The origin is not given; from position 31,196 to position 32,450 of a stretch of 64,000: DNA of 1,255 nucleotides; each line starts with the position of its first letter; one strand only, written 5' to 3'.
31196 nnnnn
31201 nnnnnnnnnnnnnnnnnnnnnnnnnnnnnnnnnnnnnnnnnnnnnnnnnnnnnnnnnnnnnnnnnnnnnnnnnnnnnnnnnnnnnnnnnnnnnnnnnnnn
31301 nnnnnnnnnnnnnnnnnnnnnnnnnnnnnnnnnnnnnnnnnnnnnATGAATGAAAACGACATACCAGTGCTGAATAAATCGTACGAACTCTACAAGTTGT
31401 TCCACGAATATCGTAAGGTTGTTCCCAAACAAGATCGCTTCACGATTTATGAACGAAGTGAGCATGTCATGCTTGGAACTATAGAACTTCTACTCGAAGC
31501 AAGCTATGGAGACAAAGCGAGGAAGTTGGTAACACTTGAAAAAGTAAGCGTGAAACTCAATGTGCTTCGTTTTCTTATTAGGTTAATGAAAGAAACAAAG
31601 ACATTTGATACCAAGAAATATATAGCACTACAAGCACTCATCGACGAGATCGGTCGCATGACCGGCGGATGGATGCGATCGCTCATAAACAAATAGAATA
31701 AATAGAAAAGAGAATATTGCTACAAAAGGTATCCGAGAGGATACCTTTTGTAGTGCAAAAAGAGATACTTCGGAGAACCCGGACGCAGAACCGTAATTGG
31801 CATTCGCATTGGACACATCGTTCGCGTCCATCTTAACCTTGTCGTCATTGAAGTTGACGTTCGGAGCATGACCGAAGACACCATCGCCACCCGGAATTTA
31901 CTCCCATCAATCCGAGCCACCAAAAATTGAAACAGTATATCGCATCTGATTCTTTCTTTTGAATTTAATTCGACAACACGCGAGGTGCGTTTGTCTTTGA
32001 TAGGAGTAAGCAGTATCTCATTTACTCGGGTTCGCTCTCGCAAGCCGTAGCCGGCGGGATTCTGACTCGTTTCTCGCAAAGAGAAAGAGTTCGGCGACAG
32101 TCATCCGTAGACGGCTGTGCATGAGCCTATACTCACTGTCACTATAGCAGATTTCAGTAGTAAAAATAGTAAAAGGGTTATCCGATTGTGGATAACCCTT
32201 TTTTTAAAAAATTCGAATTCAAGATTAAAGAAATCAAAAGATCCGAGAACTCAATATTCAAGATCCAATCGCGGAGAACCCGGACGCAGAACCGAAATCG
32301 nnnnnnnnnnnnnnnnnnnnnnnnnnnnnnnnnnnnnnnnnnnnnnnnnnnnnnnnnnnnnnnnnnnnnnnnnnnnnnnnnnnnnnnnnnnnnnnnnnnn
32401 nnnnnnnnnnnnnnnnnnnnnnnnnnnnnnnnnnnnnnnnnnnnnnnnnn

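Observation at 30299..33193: Complete diversity-generating retroelement (RT, Avd, TR, VR, target)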

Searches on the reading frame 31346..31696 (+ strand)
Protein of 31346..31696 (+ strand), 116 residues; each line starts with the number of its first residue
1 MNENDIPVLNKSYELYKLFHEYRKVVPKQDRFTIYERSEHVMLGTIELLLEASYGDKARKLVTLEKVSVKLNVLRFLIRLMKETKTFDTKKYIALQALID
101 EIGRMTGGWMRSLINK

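Call 4: search_protein_families(library=pfam, proteins=[window:31346-31696:+], max_evalue=0.01)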
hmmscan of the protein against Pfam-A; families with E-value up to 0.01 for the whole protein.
window:31346-31696:+ (116 aa): 1 family
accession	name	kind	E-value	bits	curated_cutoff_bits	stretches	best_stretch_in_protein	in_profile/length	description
PF22296.2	bAvd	-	2.9e-17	63.5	40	1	10-112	5-106/107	bAvd-like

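Call 5: search_protein_families(library=ncbifam, proteins=[window:31346-31696:+], max_evalue=0.01)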
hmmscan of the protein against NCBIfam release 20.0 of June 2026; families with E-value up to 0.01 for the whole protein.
window:31346-31696:+ (116 aa): 1 family
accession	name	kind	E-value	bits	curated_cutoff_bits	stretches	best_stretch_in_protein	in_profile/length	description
NF033474.1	DivGenRetAVD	equivalog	2.6e-22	79.1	80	1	7-111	2-104/104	diversity-generating retroelement protein Avd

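Call 60: search_solved_structures(query=window:31346-31696:+, max_evalue=0.01, show_alignments=1)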
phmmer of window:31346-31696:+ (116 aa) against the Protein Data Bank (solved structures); distinct sequences matched with E-value up to 0.01: 1.
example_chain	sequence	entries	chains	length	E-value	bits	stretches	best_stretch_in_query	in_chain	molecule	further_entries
4dwl_A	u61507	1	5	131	0.0058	20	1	36-112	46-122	Bbp7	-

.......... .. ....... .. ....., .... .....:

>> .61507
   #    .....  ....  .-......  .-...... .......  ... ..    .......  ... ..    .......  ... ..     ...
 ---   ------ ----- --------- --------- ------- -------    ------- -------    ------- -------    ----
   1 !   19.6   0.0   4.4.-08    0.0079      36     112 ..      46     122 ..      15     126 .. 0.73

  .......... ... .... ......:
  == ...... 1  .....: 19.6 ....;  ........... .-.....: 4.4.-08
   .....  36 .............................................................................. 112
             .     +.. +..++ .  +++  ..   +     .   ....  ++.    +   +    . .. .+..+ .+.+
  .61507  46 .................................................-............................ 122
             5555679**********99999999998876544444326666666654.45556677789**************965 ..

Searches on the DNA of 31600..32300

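Call 66: search_rna_families(source=window, start=31650, end=32260, threshold=evalue, max_evalue=5, show_alignments=2)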
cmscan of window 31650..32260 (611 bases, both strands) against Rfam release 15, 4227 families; matches with E-value up to 5: 8.
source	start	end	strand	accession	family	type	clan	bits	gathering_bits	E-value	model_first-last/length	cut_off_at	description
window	32067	32203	+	RF04180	BTnc231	Gene; sRNA;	-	22.9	80.4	0.021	1-154/154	no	Bacteroides sRNA BTnc231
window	32078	32207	+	RF04182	GibS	Gene; sRNA;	-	22.7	115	0.81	34-142/142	no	GibS sRNA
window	32004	32066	-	RF03028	RT-7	Gene; sRNA;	-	22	116.8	0.0044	1-191/191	no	RT-7 RNA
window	32172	32254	-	RF04342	Plastid-psbA-1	Cis-reg;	CL00153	21.7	54.3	2.5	1-114/114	no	Plastid-psbA-1 3UTR RNA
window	32174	32257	+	RF01094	RF_site6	Cis-reg; frameshift_element;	-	21.4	90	0.96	13-108/118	no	Polymerase ribosomal frameshift site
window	31718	31755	+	RF00366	mir-BHRF1-2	Gene; miRNA;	-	18.5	87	1.7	12-54/65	no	mir-BHRF1-2 microRNA precursor family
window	31720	31753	+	RF03623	mir-1252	Gene; miRNA;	-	17.9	70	3.6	1-65/65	no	mir-1252 microRNA precursor family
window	31888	31980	-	RF01844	SmY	Gene; snRNA; splicing;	-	13.3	39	2.9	1-80/80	no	SmY spliceosomal RNA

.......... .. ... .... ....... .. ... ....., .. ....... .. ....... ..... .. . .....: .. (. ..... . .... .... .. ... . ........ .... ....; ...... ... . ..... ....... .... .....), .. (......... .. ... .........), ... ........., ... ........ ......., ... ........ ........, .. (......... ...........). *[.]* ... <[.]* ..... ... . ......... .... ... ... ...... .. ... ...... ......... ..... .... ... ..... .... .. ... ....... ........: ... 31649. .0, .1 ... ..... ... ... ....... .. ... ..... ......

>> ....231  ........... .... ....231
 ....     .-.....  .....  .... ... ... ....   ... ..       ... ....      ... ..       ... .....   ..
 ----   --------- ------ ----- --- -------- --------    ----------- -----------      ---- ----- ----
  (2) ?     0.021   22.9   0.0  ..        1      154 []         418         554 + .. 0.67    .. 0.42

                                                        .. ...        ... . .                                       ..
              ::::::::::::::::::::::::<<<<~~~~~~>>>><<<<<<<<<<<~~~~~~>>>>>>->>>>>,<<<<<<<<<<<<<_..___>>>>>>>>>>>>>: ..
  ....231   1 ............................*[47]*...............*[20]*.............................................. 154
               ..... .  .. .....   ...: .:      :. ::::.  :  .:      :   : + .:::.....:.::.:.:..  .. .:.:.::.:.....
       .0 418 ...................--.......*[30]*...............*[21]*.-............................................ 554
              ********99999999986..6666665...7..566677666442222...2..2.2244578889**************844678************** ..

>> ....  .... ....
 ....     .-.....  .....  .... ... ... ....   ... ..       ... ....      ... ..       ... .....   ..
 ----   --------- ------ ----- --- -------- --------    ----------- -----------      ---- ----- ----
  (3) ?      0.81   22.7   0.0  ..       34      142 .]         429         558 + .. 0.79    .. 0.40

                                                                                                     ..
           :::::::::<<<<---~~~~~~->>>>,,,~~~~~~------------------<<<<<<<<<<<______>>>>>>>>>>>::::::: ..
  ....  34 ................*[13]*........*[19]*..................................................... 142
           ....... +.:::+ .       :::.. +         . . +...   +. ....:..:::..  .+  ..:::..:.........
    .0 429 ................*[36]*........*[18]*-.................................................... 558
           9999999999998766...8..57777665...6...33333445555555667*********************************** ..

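Call 87: search_with_rna_model(model_id=R1, source=window, start=31600, end=32300, max_evalue=1, show_alignments=1)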
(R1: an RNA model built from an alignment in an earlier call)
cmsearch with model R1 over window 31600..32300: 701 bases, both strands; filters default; matches with E-value up to 1: 1.
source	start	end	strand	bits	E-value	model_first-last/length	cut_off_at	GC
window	32019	32138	-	33.5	8.6e-09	1-109/109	no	0.55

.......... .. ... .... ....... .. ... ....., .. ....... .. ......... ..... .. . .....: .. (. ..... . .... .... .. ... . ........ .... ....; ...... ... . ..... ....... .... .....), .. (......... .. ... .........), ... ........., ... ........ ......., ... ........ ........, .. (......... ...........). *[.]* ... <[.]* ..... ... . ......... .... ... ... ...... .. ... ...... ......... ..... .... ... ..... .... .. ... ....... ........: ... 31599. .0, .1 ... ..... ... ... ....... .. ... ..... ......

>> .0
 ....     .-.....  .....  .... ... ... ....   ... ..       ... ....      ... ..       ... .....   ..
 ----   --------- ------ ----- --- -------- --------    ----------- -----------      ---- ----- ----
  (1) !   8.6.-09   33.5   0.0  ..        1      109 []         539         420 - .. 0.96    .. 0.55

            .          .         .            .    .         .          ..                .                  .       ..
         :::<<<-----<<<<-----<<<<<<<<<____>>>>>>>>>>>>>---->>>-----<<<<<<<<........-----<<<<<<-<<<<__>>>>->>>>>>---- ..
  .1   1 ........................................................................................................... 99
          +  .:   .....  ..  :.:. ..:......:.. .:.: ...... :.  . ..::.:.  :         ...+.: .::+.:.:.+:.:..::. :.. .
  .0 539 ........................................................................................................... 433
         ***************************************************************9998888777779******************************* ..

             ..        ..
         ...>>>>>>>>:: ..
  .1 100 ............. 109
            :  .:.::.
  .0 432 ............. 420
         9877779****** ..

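Call 88: search_with_rna_model(model_id=R2, source=window, start=31600, end=32300, max_evalue=1, show_alignments=1)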
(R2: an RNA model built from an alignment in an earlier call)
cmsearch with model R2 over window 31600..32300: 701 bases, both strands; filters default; matches with E-value up to 1: 1.
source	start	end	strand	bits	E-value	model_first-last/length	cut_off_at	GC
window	31895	32026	-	42.5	1e-08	1-108/108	no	0.37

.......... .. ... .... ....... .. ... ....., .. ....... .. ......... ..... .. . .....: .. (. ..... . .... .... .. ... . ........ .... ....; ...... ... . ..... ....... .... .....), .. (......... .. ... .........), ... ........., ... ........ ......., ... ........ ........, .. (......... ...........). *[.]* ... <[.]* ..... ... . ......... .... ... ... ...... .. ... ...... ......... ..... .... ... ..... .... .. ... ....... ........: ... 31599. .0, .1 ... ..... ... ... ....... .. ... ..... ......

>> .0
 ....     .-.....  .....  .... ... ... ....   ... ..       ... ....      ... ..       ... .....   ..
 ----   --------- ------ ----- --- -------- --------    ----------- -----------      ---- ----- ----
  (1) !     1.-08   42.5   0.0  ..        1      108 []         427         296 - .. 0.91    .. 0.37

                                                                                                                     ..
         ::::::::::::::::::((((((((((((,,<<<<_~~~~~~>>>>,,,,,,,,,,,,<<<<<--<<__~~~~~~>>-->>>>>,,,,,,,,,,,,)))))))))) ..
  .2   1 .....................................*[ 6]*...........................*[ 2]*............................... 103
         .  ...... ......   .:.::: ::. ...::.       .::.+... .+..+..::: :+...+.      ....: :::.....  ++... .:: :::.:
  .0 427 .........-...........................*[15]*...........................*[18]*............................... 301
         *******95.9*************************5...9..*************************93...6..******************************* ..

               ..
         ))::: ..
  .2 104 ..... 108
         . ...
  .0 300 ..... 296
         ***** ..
